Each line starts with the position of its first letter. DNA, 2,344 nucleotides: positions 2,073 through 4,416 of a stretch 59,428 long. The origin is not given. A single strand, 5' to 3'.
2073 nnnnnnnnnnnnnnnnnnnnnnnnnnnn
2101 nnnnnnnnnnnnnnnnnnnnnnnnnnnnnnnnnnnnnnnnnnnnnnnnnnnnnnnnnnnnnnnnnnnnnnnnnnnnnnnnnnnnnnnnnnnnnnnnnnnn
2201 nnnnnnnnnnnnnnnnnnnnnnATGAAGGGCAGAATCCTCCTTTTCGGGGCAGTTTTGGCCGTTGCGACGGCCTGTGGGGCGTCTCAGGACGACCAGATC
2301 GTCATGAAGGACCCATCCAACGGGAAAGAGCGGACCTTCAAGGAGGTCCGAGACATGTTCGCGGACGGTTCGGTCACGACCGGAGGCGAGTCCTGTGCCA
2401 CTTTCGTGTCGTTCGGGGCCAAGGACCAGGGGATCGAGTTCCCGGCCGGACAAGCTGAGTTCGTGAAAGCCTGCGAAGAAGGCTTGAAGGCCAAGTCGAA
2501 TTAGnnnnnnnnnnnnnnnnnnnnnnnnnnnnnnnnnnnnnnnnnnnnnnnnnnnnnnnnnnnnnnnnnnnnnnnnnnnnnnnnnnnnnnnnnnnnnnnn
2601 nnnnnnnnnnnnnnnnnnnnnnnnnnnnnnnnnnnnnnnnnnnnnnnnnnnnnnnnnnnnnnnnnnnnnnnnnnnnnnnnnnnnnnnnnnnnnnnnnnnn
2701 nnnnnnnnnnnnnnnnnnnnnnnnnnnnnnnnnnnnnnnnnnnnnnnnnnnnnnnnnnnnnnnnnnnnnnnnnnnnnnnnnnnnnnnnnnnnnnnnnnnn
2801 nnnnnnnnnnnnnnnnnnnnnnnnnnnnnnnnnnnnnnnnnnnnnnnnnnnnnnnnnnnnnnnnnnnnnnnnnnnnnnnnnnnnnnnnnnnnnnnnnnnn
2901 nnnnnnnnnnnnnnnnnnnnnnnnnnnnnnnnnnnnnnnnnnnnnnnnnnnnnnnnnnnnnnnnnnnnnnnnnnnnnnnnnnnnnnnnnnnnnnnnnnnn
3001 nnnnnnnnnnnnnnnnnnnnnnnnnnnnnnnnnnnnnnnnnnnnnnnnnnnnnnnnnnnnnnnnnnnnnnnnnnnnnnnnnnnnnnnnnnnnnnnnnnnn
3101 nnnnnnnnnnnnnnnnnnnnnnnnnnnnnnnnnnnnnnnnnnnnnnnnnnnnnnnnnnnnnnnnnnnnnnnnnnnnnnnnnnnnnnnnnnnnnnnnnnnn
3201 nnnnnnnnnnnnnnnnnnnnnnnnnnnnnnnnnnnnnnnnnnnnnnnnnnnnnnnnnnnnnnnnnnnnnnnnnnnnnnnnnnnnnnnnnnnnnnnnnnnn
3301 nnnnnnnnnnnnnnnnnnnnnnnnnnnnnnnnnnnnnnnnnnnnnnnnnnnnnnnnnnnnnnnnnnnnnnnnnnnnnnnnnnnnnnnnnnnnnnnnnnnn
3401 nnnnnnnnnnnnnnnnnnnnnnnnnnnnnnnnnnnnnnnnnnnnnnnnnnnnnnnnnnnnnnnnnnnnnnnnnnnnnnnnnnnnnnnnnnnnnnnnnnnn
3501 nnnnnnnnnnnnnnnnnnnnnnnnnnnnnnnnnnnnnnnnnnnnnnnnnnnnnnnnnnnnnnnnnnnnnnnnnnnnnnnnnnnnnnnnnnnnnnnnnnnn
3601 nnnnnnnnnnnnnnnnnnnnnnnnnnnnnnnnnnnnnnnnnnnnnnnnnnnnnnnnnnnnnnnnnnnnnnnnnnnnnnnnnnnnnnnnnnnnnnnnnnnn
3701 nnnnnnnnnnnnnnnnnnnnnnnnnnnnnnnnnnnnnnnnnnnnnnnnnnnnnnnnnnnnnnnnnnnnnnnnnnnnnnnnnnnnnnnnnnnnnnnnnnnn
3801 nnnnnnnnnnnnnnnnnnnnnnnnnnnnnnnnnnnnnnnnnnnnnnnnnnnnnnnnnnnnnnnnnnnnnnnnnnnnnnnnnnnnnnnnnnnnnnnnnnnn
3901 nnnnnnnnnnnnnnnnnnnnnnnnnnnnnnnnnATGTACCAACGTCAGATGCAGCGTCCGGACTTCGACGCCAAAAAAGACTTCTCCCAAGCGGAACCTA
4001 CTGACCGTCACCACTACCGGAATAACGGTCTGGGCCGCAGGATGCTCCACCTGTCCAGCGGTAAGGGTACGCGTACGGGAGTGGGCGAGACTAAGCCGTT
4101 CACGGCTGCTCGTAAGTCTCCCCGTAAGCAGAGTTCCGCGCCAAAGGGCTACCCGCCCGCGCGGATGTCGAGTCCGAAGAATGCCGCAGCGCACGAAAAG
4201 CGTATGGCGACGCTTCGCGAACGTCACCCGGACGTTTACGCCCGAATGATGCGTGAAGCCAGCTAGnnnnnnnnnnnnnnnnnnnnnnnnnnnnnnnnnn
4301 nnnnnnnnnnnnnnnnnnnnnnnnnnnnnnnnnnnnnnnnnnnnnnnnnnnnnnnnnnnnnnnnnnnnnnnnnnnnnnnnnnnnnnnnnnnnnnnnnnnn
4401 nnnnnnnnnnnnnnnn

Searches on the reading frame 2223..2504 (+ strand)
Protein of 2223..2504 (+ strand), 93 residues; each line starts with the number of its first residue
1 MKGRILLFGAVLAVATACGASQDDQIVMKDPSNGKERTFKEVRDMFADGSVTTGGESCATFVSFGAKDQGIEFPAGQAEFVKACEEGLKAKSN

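Call 9: search_protein_families(library=pfam, proteins=[window:2223-2504:+], max_evalue=0.01)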
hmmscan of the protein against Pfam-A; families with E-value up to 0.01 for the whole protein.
window:2223-2504:+ (93 aa): 0 families

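Call 10: search_protein_families(library=phrogs, proteins=[window:2223-2504:+], max_evalue=0.01)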
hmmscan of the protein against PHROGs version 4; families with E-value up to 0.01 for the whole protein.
window:2223-2504:+ (93 aa): 0 families

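Call 39: find_related_loci(query=window:2223-2504:+, collection=viral_contigs, flank=10000)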
Query window:2223-2504:+ (93 aa) in viral_contigs; peptide patterns used: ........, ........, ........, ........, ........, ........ (x = any residue, [..] = any of these).
58 stretches matched a pattern, but none encodes a relative of the query by tblastn (E <= 1e-3).

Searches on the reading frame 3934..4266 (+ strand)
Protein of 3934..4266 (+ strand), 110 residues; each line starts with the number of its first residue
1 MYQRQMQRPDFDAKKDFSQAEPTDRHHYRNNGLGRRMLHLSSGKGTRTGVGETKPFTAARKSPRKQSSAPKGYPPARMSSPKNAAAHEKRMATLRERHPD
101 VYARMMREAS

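Call 9: search_protein_families(library=pfam, proteins=[window:3934-4266:+], max_evalue=0.01)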
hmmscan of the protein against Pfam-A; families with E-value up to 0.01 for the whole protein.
window:3934-4266:+ (110 aa): 0 families

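Call 10: search_protein_families(library=phrogs, proteins=[window:3934-4266:+], max_evalue=0.01)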
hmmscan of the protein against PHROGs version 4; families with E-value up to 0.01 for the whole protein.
window:3934-4266:+ (110 aa): 0 families

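Call 16: find_encoding_contigs(protein=window:3934-4266:+, flank=10000, max_places=10)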
Protein window:3934-4266:+ (110 aa): no gene with exactly this product is on record in the collection.
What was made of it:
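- Tried and rejected: Exact-protein look-up of gene 1: not on record (call 16).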

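Call 17: find_related_loci(query=window:3934-4266:+, collection=viral_contigs, flank=6000)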
Query window:3934-4266:+ (110 aa) in viral_contigs; peptide patterns used: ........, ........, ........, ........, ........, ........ (x = any residue, [..] = any of these).
8 stretches matched a pattern, but none encodes a relative of the query by tblastn (E <= 1e-3).
